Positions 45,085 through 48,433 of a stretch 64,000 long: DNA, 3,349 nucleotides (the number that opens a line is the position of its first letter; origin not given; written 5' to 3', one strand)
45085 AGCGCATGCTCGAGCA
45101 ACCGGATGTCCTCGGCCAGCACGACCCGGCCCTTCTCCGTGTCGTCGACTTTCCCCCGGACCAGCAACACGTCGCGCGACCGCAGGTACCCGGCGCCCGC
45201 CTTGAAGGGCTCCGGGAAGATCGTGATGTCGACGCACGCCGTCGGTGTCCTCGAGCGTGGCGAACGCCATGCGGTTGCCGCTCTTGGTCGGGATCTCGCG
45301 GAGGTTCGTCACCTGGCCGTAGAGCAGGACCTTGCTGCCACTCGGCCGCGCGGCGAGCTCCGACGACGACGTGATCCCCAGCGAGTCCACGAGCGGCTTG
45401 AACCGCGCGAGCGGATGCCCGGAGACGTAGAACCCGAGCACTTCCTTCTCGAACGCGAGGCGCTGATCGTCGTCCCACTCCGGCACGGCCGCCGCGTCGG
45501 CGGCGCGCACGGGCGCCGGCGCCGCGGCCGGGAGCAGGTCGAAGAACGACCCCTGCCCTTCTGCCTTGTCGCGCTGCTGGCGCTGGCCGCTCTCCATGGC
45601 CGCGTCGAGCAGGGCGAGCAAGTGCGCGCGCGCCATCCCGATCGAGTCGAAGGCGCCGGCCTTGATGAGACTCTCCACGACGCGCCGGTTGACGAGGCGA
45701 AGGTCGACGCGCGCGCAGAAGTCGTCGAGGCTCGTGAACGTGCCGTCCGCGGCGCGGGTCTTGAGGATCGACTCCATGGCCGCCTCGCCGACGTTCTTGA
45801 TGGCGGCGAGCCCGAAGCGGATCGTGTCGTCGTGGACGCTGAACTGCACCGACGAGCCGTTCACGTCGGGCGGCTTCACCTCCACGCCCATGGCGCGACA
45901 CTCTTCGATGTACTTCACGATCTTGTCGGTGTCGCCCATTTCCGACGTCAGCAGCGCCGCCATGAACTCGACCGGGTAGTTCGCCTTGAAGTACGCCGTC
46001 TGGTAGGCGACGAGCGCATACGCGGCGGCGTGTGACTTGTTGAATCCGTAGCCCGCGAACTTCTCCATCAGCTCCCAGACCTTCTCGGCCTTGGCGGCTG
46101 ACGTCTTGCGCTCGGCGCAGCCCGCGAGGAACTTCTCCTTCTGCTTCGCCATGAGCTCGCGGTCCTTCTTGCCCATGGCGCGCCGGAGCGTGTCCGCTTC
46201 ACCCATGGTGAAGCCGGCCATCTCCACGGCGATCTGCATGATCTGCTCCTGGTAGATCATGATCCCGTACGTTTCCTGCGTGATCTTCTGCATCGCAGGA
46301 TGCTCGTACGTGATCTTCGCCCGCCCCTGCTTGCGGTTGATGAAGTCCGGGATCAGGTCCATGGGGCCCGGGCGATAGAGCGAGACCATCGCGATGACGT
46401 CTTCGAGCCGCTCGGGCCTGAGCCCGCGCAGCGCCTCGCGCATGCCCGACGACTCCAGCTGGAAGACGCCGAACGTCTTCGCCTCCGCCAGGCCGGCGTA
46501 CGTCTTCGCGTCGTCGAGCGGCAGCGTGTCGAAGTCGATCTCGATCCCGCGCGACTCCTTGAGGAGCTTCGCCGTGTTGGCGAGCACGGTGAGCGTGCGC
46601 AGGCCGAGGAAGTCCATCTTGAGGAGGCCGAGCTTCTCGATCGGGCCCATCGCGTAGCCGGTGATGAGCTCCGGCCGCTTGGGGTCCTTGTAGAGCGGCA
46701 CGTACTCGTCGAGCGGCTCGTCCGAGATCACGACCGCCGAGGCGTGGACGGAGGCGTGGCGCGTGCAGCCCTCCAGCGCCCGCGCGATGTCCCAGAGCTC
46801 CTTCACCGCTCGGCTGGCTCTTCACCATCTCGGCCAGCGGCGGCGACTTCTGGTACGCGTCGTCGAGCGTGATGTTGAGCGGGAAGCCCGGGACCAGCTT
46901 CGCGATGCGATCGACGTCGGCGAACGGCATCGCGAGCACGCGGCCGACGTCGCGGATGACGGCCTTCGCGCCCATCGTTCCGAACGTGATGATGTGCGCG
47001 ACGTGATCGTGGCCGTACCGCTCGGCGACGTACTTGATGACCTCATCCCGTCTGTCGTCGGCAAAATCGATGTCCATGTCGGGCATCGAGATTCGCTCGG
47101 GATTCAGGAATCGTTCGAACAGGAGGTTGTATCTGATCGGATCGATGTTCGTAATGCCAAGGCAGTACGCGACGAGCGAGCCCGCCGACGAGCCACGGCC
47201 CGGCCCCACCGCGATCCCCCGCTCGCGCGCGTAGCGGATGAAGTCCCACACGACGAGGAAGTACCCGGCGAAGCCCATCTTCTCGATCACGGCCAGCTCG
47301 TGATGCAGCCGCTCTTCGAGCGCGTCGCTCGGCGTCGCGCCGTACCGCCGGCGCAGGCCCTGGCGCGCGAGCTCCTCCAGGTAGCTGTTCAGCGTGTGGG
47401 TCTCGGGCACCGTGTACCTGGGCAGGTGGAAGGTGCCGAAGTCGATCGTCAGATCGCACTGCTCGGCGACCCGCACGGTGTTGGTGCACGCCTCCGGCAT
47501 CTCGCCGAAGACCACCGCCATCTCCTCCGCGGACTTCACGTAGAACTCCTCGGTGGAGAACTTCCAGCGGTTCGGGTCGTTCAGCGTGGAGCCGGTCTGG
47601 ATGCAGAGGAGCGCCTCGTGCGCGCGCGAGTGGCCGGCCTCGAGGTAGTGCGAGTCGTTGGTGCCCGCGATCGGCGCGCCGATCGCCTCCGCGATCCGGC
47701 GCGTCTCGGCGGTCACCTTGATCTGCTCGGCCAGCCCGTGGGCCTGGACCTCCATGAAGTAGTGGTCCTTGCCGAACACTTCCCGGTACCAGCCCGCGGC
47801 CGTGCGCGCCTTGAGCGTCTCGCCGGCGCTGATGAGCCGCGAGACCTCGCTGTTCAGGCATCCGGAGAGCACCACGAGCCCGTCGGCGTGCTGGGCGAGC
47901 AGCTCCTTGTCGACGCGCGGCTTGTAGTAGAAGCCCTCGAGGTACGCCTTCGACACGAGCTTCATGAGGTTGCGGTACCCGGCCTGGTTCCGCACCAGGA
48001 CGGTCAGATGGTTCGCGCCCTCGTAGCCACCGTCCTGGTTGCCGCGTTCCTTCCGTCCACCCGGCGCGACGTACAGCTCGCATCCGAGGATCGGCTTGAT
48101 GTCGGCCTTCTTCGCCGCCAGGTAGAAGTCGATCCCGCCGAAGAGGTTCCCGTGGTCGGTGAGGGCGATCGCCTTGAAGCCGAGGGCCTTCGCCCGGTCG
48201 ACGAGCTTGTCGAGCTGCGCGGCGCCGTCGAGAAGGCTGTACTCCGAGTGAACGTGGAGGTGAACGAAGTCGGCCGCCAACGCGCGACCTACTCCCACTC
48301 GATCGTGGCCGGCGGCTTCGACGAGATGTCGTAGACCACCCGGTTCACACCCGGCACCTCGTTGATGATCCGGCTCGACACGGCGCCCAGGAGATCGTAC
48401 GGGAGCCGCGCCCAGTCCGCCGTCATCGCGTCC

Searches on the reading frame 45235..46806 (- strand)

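Call 21: search_protein_families(library=pfam, max_evalue=0.00001, proteins=[window:45235-46806:-])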
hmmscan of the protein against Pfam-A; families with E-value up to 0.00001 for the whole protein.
seq(524 aa): 3 families
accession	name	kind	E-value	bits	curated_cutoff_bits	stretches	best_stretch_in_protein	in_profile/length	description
PF17657.6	DNA_pol3_finger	-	8.9e-65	217.5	22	1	71-233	1-165/166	Bacterial DNA polymerase III alpha subunit finger domain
PF14579.12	HHH_6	-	4.4e-33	113.8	25.6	1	307-396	1-90/90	Helix-hairpin-helix motif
PF07733.18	DNA_pol3_alpha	-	1.9e-19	70.8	23.9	1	1-68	193-260/260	Bacterial DNA polymerase III alpha NTPase domain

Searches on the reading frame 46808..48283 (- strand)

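Call 21: search_protein_families(library=pfam, max_evalue=0.00001, proteins=[window:46808-48283:-])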
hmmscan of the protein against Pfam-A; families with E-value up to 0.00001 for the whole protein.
seq(492 aa): 2 families
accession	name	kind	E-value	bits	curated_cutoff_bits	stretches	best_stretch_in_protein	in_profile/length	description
PF07733.18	DNA_pol3_alpha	-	2.2e-78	263.9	23.9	1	300-491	1-191/260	Bacterial DNA polymerase III alpha NTPase domain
PF02811.25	PHP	-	1.4e-57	195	26.4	1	8-182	1-164/164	PHP domain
